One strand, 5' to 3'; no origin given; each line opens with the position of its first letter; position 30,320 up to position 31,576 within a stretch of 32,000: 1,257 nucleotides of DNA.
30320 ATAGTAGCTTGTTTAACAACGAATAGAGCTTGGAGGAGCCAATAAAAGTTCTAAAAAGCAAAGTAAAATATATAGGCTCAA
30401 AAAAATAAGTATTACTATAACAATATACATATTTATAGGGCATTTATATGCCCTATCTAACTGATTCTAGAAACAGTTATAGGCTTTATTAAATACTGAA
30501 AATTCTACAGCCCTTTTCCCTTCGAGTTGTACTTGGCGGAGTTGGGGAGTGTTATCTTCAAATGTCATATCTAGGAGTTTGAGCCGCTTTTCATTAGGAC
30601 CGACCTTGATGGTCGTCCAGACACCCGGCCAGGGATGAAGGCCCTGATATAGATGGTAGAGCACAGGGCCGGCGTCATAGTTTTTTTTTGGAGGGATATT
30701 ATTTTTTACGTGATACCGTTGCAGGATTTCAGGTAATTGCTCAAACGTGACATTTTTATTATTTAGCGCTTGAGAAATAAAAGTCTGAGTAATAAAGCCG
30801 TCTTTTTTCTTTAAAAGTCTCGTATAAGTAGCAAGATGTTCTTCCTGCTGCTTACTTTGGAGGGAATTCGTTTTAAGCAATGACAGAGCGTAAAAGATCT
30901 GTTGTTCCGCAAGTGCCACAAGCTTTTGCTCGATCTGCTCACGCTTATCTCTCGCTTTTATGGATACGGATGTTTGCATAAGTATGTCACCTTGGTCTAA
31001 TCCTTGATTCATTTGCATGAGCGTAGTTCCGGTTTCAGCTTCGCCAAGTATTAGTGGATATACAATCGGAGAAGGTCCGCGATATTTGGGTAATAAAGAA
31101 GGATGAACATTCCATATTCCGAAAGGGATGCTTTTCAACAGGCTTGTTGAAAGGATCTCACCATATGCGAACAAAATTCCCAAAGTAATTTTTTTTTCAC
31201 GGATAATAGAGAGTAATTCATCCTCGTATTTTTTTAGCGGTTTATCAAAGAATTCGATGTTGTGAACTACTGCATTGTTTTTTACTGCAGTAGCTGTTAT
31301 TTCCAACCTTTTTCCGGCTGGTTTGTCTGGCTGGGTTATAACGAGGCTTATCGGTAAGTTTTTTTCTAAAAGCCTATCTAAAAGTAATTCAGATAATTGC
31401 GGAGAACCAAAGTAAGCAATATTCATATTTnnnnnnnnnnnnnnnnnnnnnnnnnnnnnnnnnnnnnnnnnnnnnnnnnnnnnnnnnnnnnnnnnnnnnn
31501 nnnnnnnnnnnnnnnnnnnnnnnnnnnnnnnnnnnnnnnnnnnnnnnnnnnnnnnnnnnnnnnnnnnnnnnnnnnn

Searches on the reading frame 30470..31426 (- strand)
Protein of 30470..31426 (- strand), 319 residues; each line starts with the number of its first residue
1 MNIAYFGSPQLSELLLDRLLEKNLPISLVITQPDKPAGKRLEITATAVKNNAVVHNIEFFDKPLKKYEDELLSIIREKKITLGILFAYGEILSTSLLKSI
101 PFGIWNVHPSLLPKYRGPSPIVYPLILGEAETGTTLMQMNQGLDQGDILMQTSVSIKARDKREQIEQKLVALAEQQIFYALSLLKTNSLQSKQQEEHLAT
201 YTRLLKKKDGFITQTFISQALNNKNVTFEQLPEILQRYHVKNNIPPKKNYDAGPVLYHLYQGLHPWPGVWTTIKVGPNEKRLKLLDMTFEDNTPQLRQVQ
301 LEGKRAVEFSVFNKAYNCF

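Call 99: search_protein_families(library=pfam, proteins=[window:30470-31426:-], max_evalue=0.05)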
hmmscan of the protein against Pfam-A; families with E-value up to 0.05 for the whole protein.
window:30470-31426:- (319 aa): 3 families
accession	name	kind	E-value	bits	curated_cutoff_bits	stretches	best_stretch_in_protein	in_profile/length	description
PF00551.24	Formyl_trans_N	-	7e-33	114.3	26.1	1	1-176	1-176/181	Formyl transferase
PF02911.23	Formyl_trans_C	-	7.1e-05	23.4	21.1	1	256-293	18-51/100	Formyl transferase, C-terminal domain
PF07976.19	Phe_hydrox_dim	-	0.049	14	24.9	0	189-250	80-138/197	Phenol hydroxylase, C-terminal dimerisation domain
